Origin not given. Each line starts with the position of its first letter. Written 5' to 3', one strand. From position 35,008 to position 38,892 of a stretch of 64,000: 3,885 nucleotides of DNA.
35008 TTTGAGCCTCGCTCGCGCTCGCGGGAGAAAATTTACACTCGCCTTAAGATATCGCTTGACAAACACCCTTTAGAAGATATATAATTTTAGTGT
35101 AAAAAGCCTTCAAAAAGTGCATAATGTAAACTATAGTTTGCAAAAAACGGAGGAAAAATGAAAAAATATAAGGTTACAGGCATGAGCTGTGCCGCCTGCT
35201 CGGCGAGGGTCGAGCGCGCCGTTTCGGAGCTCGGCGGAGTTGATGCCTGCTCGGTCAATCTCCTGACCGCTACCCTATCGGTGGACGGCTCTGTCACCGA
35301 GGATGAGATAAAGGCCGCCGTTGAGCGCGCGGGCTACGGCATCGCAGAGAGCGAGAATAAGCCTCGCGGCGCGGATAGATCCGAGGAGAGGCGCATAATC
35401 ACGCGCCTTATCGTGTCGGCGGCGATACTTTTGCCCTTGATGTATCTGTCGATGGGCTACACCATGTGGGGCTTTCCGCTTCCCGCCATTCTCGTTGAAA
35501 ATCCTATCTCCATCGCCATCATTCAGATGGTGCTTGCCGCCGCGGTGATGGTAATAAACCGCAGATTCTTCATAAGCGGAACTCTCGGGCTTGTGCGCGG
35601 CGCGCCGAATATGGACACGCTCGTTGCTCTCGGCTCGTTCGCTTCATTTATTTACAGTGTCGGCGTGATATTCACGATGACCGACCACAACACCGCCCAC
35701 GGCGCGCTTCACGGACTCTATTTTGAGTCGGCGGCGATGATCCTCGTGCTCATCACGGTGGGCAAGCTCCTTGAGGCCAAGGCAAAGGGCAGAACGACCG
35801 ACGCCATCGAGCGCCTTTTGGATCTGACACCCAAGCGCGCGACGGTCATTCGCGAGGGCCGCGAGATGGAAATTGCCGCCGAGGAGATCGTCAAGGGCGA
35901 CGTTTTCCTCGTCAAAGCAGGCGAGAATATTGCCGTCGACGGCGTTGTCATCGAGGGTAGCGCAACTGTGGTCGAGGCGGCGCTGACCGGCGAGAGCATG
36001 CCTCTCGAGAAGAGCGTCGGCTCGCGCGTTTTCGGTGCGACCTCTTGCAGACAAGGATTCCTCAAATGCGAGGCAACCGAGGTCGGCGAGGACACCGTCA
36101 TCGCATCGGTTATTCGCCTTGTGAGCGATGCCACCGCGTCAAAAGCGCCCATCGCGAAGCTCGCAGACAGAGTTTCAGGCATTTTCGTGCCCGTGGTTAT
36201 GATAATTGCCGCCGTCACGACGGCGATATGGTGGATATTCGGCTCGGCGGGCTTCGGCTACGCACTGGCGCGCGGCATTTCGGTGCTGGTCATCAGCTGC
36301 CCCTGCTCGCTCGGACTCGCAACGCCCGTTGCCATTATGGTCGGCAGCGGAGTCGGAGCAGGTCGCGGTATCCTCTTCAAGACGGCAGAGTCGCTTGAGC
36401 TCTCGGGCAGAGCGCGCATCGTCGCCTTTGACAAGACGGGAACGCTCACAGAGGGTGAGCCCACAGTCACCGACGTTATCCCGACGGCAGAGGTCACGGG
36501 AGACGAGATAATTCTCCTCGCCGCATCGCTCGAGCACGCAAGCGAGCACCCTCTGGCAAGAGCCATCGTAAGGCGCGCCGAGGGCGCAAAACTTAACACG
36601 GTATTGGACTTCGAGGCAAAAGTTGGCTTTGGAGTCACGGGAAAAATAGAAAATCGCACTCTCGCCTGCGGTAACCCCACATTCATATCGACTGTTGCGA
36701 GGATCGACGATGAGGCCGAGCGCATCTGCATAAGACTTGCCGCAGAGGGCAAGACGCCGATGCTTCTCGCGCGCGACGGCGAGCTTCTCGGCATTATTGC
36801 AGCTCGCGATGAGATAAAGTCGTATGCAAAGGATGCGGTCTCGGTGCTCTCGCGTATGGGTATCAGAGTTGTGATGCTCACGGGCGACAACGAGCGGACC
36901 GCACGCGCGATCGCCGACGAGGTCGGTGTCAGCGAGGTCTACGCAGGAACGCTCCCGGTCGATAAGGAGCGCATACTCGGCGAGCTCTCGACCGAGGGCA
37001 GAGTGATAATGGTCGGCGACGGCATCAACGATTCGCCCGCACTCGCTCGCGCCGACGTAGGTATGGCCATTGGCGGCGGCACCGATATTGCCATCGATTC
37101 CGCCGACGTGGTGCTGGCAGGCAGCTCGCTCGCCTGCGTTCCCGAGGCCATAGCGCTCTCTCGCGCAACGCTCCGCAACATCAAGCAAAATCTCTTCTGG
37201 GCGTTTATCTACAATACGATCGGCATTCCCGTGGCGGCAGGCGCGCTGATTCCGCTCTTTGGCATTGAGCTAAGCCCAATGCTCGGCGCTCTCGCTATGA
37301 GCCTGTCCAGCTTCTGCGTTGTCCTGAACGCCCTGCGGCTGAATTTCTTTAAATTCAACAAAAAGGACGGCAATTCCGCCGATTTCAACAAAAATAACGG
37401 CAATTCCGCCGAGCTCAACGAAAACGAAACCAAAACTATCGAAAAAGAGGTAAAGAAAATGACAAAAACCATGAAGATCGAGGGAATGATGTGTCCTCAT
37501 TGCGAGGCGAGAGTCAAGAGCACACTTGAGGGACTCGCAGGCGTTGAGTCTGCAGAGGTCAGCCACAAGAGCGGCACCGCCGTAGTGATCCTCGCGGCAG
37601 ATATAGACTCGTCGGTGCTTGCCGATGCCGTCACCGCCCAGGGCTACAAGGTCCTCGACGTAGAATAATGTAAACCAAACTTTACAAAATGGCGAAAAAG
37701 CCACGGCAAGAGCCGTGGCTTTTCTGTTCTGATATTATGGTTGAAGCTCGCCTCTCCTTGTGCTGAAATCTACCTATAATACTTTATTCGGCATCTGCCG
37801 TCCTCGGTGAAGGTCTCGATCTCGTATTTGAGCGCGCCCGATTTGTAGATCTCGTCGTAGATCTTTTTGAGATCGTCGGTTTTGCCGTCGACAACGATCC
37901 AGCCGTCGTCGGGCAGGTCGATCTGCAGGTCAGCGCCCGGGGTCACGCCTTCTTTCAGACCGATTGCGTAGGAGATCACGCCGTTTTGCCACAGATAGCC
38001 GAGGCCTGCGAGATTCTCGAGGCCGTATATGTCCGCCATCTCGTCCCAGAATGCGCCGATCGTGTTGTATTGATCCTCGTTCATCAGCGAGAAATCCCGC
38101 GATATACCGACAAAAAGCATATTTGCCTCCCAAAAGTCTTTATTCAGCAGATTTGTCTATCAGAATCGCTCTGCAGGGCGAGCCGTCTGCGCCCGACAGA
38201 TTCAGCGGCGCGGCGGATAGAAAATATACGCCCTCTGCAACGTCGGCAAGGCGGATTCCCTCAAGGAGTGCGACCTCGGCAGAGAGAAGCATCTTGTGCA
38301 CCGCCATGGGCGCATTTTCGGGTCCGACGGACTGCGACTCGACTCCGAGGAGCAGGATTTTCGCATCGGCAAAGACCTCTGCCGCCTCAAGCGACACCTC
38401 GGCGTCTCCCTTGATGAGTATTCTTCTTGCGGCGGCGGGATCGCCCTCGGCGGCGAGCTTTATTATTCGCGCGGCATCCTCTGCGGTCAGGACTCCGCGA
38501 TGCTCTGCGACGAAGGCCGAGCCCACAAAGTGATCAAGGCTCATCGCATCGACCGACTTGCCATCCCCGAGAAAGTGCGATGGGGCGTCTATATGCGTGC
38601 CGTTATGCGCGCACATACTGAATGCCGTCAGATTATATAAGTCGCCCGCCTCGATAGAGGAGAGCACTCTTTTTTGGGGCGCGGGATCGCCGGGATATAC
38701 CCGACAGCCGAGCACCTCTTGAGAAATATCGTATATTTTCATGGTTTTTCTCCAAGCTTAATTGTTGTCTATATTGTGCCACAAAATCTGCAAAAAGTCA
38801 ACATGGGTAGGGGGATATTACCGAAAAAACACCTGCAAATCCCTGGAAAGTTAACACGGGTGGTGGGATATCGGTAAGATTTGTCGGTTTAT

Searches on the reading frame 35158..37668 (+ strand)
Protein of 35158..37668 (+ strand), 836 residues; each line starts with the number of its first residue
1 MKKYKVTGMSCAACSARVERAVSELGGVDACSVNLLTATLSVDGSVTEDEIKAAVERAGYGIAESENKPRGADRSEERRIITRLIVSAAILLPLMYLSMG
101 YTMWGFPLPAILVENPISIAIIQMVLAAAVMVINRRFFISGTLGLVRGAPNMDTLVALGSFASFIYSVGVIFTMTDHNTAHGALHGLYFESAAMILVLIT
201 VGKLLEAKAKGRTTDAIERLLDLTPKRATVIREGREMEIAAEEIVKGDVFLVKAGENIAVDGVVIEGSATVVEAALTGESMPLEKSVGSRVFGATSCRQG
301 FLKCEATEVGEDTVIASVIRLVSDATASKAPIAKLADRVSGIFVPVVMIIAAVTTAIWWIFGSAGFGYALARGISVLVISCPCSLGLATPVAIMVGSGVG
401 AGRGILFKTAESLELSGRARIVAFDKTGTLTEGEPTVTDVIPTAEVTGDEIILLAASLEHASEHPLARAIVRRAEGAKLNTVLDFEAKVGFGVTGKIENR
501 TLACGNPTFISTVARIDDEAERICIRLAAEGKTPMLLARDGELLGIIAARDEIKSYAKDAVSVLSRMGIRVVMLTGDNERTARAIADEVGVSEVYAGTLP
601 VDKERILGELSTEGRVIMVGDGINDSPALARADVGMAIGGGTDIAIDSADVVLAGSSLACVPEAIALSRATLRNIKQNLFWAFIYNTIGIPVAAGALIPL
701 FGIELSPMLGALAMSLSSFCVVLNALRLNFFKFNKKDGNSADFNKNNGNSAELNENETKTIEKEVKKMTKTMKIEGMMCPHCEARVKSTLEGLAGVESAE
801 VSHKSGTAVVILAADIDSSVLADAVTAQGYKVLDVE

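Call 8: search_protein_families(library=pfam, proteins=[window:35158-37668:+], max_evalue=0.001)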
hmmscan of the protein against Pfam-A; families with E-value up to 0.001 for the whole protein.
window:35158-37668:+ (836 aa): 5 families
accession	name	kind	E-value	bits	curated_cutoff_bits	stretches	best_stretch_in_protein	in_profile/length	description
PF00122.25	E1-E2_ATPase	-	4.6e-53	179.9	28.1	1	223-401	2-179/181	E1-E2 ATPase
PF00702.32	Hydrolase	-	1.5e-34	120.5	26.4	1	420-633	2-191/191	haloacid dehalogenase-like hydrolase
PF00403.32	HMA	-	5.3e-28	97.6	24.8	2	4-60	2-61/62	Heavy-metal-associated domain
PF12710.13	HAD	-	0.00013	22.8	27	1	555-613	88-146/189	haloacid dehalogenase-like hydrolase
PF08282.18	Hydrolase_3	-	0.00019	21.7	20.9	0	615-654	205-244/255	haloacid dehalogenase-like hydrolase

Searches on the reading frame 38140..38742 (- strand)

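Call 8: search_protein_families(library=pfam, proteins=[window:38140-38742:-], max_evalue=0.001)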
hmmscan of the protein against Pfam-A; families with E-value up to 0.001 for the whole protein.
window:38140-38742:- (200 aa): 1 family
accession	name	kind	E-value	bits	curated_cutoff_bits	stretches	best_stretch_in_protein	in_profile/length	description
PF04199.19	Cyclase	-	8.2e-13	49.2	23.1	1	15-139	13-140/142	Putative cyclase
